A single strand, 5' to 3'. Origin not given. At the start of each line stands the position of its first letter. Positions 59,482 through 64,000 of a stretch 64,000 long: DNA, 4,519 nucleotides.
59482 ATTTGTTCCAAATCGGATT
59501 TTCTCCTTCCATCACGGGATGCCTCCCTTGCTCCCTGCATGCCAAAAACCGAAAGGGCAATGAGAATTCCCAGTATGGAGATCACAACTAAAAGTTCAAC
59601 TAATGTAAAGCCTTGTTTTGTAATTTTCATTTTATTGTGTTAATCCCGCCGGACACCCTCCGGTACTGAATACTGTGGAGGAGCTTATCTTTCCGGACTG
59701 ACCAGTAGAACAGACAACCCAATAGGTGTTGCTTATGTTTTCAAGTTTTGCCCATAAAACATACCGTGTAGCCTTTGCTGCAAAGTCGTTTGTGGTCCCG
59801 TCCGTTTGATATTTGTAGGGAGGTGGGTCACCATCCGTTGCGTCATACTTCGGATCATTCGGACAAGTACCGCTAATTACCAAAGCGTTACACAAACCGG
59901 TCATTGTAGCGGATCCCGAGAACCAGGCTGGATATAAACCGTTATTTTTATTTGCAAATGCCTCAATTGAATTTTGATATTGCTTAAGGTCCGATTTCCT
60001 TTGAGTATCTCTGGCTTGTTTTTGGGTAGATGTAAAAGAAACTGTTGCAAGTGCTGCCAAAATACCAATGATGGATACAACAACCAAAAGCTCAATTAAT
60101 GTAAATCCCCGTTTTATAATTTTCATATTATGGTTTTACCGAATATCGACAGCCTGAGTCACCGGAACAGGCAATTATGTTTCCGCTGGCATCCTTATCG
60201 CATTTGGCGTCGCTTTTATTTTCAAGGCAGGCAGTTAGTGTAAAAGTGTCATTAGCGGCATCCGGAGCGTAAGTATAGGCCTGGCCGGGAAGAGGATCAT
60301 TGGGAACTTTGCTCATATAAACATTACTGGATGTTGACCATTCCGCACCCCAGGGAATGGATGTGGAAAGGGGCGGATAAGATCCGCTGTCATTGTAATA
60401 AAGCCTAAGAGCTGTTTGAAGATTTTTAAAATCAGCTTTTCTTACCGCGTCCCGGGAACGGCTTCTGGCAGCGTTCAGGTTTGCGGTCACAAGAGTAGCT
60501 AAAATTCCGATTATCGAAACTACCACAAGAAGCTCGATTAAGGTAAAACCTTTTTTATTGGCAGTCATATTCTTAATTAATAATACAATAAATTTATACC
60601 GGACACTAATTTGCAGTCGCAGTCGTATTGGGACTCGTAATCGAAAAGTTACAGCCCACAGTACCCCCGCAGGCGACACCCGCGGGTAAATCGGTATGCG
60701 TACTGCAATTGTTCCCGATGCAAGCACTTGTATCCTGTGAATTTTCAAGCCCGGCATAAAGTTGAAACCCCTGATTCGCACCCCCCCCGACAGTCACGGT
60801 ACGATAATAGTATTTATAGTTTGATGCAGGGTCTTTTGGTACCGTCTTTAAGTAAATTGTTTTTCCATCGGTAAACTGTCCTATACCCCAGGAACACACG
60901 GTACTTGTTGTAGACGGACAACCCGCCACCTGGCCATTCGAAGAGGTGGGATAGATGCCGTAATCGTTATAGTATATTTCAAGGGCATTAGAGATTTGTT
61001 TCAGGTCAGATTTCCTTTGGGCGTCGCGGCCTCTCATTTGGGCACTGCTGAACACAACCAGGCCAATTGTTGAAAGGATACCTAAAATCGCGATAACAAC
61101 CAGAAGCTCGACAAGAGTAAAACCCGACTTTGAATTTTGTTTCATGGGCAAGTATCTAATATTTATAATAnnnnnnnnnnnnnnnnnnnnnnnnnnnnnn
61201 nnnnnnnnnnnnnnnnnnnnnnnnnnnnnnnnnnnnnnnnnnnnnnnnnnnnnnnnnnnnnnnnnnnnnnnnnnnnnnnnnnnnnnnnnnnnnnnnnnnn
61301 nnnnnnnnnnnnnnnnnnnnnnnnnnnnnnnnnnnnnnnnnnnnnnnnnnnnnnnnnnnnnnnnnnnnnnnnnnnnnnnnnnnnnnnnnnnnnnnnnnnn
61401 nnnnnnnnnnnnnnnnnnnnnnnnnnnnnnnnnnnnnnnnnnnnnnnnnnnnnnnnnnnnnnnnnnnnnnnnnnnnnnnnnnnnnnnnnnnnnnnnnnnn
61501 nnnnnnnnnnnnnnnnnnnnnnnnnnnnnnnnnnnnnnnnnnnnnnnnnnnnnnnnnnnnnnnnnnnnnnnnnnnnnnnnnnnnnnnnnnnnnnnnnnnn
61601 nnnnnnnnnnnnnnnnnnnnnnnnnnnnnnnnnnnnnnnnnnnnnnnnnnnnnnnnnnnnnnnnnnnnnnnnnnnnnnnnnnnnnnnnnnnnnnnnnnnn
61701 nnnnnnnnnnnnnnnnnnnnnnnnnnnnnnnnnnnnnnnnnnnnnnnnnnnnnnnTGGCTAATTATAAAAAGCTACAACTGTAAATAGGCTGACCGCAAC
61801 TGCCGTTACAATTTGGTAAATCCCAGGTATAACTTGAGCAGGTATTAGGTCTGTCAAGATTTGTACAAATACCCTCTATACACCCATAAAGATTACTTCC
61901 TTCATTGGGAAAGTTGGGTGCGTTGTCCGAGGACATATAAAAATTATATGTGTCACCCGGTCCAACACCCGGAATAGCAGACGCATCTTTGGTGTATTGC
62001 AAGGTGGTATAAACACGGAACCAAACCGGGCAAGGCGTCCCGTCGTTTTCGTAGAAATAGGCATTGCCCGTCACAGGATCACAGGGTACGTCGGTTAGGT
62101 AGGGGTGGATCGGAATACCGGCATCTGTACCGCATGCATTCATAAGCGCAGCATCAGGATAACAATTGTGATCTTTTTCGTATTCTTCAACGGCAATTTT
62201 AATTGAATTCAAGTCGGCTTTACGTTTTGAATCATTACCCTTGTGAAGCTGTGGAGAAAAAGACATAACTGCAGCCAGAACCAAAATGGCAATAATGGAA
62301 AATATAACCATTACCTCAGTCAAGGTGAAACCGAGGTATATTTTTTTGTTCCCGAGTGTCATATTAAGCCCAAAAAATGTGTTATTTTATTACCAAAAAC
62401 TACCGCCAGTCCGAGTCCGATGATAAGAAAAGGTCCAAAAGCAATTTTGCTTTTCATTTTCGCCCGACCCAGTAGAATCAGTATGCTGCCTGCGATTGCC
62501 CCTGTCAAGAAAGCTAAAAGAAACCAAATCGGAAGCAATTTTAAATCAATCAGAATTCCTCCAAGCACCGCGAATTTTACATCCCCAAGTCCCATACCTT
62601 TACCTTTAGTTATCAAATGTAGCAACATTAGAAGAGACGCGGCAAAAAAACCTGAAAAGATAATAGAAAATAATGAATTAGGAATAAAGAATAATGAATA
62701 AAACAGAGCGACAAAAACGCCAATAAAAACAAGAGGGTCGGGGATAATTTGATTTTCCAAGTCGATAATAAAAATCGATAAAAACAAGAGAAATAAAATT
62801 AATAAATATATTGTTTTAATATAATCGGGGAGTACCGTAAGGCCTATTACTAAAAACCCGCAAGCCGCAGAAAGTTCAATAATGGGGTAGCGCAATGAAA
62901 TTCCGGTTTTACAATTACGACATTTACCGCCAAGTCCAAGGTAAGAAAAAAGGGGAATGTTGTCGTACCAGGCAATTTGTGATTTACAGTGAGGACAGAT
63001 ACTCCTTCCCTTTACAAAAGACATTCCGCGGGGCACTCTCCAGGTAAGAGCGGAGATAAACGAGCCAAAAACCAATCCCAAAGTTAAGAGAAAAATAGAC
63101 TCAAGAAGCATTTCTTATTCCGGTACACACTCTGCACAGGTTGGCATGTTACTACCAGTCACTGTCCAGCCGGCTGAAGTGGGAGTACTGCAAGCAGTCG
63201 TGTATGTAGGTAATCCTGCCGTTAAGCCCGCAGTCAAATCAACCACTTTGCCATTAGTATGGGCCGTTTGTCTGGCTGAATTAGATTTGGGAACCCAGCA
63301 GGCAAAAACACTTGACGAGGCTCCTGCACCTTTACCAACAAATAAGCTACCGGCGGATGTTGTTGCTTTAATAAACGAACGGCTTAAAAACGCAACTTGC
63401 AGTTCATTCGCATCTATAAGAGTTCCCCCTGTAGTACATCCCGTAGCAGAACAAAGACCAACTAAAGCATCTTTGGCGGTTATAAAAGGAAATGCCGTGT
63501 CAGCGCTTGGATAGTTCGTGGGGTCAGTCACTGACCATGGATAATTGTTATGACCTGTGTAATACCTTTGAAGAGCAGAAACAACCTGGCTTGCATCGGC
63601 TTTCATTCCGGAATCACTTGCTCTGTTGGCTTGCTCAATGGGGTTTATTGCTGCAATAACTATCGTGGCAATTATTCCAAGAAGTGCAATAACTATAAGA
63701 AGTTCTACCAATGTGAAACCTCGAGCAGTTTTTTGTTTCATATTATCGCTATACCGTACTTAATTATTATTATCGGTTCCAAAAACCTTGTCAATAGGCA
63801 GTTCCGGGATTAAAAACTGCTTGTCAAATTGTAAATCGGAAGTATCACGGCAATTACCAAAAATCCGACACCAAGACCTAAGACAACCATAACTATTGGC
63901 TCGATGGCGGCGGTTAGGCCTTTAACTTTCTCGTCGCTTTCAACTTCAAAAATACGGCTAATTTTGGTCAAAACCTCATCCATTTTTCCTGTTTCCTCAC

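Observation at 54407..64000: Very large type IV pilus operon with ten tandem pilin or pilin-like genes, including one lacking the prepilin cleavage site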

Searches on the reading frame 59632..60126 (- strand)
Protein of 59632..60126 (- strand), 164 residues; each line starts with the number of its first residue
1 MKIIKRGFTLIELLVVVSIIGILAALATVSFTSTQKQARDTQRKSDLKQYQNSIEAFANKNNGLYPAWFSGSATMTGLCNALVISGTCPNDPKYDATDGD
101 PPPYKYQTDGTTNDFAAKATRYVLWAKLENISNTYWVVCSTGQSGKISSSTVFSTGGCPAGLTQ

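Call 3: search_protein_families(library=pfam, max_evalue=0.01, proteins=[window:59632-60126:-])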
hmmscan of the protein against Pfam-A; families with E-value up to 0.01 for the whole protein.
window:59632-60126:- (164 aa): 1 family
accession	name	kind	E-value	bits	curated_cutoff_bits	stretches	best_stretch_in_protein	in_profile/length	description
PF07963.17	N_methyl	-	3.2e-08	33.3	21.2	1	5-27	4-26/27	Prokaryotic N-terminal methylation motif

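Call 8: search_protein_families(library=ncbifam, max_evalue=0.01, proteins=[window:59632-60126:-])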
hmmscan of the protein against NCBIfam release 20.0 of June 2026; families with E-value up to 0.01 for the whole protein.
window:59632-60126:- (164 aa): 13 families
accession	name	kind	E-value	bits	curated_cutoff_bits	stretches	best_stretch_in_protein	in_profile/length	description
TIGR01710.1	typeII_sec_gspG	equivalog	2.9e-11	43.6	88.85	1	6-71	1-65/134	type II secretion system major pseudopilin GspG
TIGR01708.2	typeII_sec_gspH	equivalog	2.2e-10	40.8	80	1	6-47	2-43/169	type II secretion system minor pseudopilin GspH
NF041775.1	typeIV_PilA_Myxo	equivalog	6.9e-10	39.2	400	1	5-57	10-62/214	type IV pilin protein PilA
TIGR02532.1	IV_pilin_GFxxxE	domain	1e-09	37.8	16.3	1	5-28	1-24/24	prepilin-type N-terminal cleavage/methylation domain-containing protein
NF007800.0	PRK10506.1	equivalog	3.8e-08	33.3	158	1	5-69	8-72/163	prepilin peptidase-dependent protein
NF007862.0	PRK10574.1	equivalog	3e-07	30.7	138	1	5-61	4-60/145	prepilin peptidase-dependent pilin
TIGR02599.1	TIGR02599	subfamily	4e-06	26.3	256.5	1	7-58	1-50/361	Verru_Chthon cassette protein C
NF040982.1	ComGD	equivalog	1.1e-05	25.9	70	1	5-54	1-50/139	competence type IV pilus minor pilin ComGD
TIGR02596.1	TIGR02596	subfamily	1.4e-05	25.3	70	1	8-48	1-41/196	Verru_Chthon cassette protein D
NF040999.1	pilin_ComGC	equivalog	3.3e-05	24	75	1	6-60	2-56/84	competence type IV pilus major pilin ComGC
NF041013.1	T4P_ComGE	equivalog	6.8e-05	22.9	49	1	6-49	4-47/83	competence type IV pilus minor pilin ComGE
NF041002.1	pilin_ComGF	equivalog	0.0022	18.2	80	1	6-51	2-46/139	competence type IV pilus minor pilin ComGF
TIGR01707.1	gspI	equivalog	0.003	18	44.35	1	7-41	1-34/101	type II secretion system minor pseudopilin GspI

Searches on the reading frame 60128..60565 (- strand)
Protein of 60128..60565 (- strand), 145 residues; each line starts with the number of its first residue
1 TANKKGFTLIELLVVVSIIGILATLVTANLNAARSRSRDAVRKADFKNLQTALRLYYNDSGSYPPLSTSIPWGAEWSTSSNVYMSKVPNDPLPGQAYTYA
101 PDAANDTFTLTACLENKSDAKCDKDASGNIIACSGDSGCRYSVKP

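Call 3: search_protein_families(library=pfam, max_evalue=0.01, proteins=[window:60128-60565:-])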
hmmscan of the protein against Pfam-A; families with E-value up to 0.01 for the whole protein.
window:60128-60565:- (145 aa): 2 families
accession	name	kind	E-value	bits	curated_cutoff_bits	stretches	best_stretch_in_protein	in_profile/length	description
PF07963.17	N_methyl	-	4.8e-09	35.9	21.2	1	3-26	3-26/27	Prokaryotic N-terminal methylation motif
PF08334.16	T2SSG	-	1.7e-05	25.3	21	1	34-113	6-90/108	Type II secretion system (T2SS), protein G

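Call 8: search_protein_families(library=ncbifam, max_evalue=0.01, proteins=[window:60128-60565:-])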
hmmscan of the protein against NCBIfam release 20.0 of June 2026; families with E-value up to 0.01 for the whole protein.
window:60128-60565:- (145 aa): 11 families
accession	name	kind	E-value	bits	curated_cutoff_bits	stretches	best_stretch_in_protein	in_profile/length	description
TIGR01710.1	typeII_sec_gspG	equivalog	8.3e-17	61.5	88.85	1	5-119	1-121/134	type II secretion system major pseudopilin GspG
NF041775.1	typeIV_PilA_Myxo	equivalog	4.4e-11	43.2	400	1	4-75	10-81/214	type IV pilin protein PilA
TIGR02532.1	IV_pilin_GFxxxE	domain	3e-09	36.3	16.3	1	4-26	1-23/24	prepilin-type N-terminal cleavage/methylation domain-containing protein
TIGR01708.2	typeII_sec_gspH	equivalog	1.2e-08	35.1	80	1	5-55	2-49/169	type II secretion system minor pseudopilin GspH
NF040999.1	pilin_ComGC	equivalog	1.9e-07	31.2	75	1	4-64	1-61/84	competence type IV pilus major pilin ComGC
NF041013.1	T4P_ComGE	equivalog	2.5e-05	24.3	49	1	3-44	2-43/83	competence type IV pilus minor pilin ComGE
NF007862.0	PRK10574.1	equivalog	6e-05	23.2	138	1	3-25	3-25/145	prepilin peptidase-dependent pilin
TIGR02599.1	TIGR02599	subfamily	0.0002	20.7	256.5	1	6-53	1-49/361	Verru_Chthon cassette protein C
TIGR02596.1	TIGR02596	subfamily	0.00024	21.2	70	1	7-33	1-27/196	Verru_Chthon cassette protein D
NF040982.1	ComGD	equivalog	0.00087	19.7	70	1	4-36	1-33/139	competence type IV pilus minor pilin ComGD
NF007800.0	PRK10506.1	equivalog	0.0017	18.2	158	1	3-27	7-31/163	prepilin peptidase-dependent protein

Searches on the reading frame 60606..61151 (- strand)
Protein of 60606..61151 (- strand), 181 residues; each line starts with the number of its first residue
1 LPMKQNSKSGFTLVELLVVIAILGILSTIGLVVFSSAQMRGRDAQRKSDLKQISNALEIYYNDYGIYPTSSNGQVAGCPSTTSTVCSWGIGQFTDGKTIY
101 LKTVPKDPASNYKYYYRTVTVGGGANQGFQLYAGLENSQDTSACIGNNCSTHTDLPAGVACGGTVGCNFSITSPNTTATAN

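Call 3: search_protein_families(library=pfam, max_evalue=0.01, proteins=[window:60606-61151:-])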
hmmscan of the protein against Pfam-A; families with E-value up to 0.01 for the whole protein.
window:60606-61151:- (181 aa): 3 families
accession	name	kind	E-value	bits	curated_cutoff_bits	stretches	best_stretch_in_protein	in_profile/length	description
PF07963.17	N_methyl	-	7e-09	35.3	21.2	1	6-29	2-25/27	Prokaryotic N-terminal methylation motif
PF08334.16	T2SSG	-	1.4e-05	25.5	21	1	40-118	8-78/108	Type II secretion system (T2SS), protein G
PF16732.10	ComP_DUS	-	0.0028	18.9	27.3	0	39-144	8-83/87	Type IV minor pilin ComP, DNA uptake sequence receptor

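Call 8: search_protein_families(library=ncbifam, max_evalue=0.01, proteins=[window:60606-61151:-])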
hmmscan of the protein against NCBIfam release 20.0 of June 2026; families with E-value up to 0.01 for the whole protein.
window:60606-61151:- (181 aa): 13 families
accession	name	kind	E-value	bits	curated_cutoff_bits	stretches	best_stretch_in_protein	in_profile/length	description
TIGR01710.1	typeII_sec_gspG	equivalog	6.6e-15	55.3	88.85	1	9-119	1-104/134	type II secretion system major pseudopilin GspG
NF041775.1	typeIV_PilA_Myxo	equivalog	1.6e-08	34.8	400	1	8-69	10-71/214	type IV pilin protein PilA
TIGR02532.1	IV_pilin_GFxxxE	domain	1.6e-08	34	16.3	1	9-31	2-24/24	prepilin-type N-terminal cleavage/methylation domain-containing protein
TIGR01708.2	typeII_sec_gspH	equivalog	1e-06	28.8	80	1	9-59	2-49/169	type II secretion system minor pseudopilin GspH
NF007862.0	PRK10574.1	equivalog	4.5e-06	26.8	138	1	7-34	3-30/145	prepilin peptidase-dependent pilin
NF007800.0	PRK10506.1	equivalog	1.1e-05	25.3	158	1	5-50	5-50/163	prepilin peptidase-dependent protein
NF041013.1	T4P_ComGE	equivalog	0.00033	20.7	49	1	7-53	2-48/83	competence type IV pilus minor pilin ComGE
TIGR01711.1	gspJ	equivalog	0.0015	18.4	64.85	1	10-59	2-52/192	type II secretion system minor pseudopilin GspJ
TIGR02599.1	TIGR02599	subfamily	0.0019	17.5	256.5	1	10-53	1-45/361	Verru_Chthon cassette protein C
TIGR02596.1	TIGR02596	subfamily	0.0024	18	70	1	11-34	1-24/196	Verru_Chthon cassette protein D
NF040982.1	ComGD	equivalog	0.0044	17.4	70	1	9-38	2-31/139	competence type IV pilus minor pilin ComGD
NF040999.1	pilin_ComGC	equivalog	0.0048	17.1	75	1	9-28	2-21/84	competence type IV pilus major pilin ComGC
NF047827.1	T3SSXpsH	equivalog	0.01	15.7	160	0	10-58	2-47/145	type II secretion system protein XpsH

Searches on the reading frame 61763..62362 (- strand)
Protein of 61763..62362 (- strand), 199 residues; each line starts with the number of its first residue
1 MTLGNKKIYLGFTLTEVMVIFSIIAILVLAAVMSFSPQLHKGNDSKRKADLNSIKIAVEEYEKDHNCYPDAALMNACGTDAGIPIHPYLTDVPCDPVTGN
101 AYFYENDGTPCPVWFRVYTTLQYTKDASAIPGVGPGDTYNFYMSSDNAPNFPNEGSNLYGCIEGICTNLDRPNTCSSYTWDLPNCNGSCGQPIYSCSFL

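Call 3: search_protein_families(library=pfam, max_evalue=0.01, proteins=[window:61763-62362:-])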
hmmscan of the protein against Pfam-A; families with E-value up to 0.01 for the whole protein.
window:61763-62362:- (199 aa): 2 families
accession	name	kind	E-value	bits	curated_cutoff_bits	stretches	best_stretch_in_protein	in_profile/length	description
PF08334.16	T2SSG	-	0.00016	22.1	21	1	38-109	5-81/108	Type II secretion system (T2SS), protein G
PF07963.17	N_methyl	-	0.00035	20.5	21.2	1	11-31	6-26/27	Prokaryotic N-terminal methylation motif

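Call 8: search_protein_families(library=ncbifam, max_evalue=0.01, proteins=[window:61763-62362:-])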
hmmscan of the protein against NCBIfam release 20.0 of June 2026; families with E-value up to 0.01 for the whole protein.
window:61763-62362:- (199 aa): 7 families
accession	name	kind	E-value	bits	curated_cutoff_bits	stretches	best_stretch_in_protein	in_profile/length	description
TIGR01710.1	typeII_sec_gspG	equivalog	5.1e-09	36.3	88.85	1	11-109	2-106/134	type II secretion system major pseudopilin GspG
NF040999.1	pilin_ComGC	equivalog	1.1e-05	25.5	75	1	11-73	3-65/84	competence type IV pilus major pilin ComGC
TIGR01708.2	typeII_sec_gspH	equivalog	0.00023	21.2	80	1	11-41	3-33/169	type II secretion system minor pseudopilin GspH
NF007862.0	PRK10574.1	equivalog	0.00089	19.4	138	1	11-59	6-54/145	prepilin peptidase-dependent pilin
NF041775.1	typeIV_PilA_Myxo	equivalog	0.0029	17.6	400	1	11-70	12-71/214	type IV pilin protein PilA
TIGR01707.1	gspI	equivalog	0.0043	17.5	44.35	1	11-41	1-31/101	type II secretion system minor pseudopilin GspI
NF007848.0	PRK10557.1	equivalog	0.0047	16.3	120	1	10-52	11-53/192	prepilin peptidase-dependent protein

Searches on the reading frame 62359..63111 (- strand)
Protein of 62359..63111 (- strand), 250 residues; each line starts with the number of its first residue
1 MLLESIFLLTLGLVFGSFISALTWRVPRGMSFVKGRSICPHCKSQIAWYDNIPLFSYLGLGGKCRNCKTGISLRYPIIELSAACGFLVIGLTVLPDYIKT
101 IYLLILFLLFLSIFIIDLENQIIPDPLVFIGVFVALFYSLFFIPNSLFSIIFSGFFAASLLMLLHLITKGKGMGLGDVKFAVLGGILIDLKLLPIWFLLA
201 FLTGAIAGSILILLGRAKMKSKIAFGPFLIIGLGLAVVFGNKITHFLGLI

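Call 4: search_protein_families(library=pfam, max_evalue=0.01, proteins=[window:62359-63111:-])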
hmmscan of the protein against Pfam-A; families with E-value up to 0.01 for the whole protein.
window:62359-63111:- (250 aa): 2 families
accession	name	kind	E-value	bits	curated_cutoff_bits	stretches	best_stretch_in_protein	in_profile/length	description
PF06750.18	A24_N_bact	-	2.8e-29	101.5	23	1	11-90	2-81/84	Bacterial Peptidase A24 N-terminal domain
PF01478.23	Peptidase_A24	-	9.6e-13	48.9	26.5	1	104-208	1-103/104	Type IV leader peptidase family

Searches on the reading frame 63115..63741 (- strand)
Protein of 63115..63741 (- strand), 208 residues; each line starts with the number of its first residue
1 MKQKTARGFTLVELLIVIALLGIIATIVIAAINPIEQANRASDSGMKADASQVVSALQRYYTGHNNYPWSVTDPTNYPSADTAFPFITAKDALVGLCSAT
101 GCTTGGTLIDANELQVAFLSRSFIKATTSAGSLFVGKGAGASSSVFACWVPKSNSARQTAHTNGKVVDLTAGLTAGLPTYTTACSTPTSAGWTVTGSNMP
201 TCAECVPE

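Call 3: search_protein_families(library=pfam, max_evalue=0.01, proteins=[window:63115-63741:-])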
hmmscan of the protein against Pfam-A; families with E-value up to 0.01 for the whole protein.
window:63115-63741:- (208 aa): 2 families
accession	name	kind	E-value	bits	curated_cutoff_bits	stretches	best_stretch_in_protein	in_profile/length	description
PF07963.17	N_methyl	-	5.6e-08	32.5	21.2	1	5-28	3-26/27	Prokaryotic N-terminal methylation motif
PF03579.19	SHP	-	0.0059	16.7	27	1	9-39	18-48/65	Small hydrophobic protein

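Call 8: search_protein_families(library=ncbifam, max_evalue=0.01, proteins=[window:63115-63741:-])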
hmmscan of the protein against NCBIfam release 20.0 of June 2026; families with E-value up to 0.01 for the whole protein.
window:63115-63741:- (208 aa): 9 families
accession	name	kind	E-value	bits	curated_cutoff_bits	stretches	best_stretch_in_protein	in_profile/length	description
TIGR01710.1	typeII_sec_gspG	equivalog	5.2e-08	33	88.85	1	7-68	1-60/134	type II secretion system major pseudopilin GspG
TIGR02532.1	IV_pilin_GFxxxE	domain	2.6e-07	30.2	16.3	1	7-29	2-24/24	prepilin-type N-terminal cleavage/methylation domain-containing protein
TIGR01708.2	typeII_sec_gspH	equivalog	7.5e-07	29.3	80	1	7-41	2-36/169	type II secretion system minor pseudopilin GspH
NF041775.1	typeIV_PilA_Myxo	equivalog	1.4e-06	28.5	400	1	6-67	10-69/214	type IV pilin protein PilA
NF041013.1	T4P_ComGE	equivalog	1.5e-05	25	49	1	5-44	2-41/83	competence type IV pilus minor pilin ComGE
NF040999.1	pilin_ComGC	equivalog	7.9e-05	22.8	75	1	7-67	2-60/84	competence type IV pilus major pilin ComGC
NF007862.0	PRK10574.1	equivalog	0.00041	20.5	138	1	5-32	3-30/145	prepilin peptidase-dependent pilin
TIGR02596.1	TIGR02596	subfamily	0.0013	18.8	70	1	9-44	1-36/196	Verru_Chthon cassette protein D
NF007800.0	PRK10506.1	equivalog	0.0041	16.9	158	1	3-44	5-46/163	prepilin peptidase-dependent protein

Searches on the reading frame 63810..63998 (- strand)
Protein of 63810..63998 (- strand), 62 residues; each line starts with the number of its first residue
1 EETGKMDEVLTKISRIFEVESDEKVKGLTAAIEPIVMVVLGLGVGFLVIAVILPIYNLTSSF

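Call 4: search_protein_families(library=pfam, max_evalue=0.01, proteins=[window:63810-63998:-])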
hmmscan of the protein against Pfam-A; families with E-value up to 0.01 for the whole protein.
window:63810-63998:- (62 aa): 1 family
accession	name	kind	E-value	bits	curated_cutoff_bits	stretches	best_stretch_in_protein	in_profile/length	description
PF00482.28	T2SSF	-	1.7e-10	41.4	25.2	1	1-54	72-125/125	Type II secretion system (T2SS), protein F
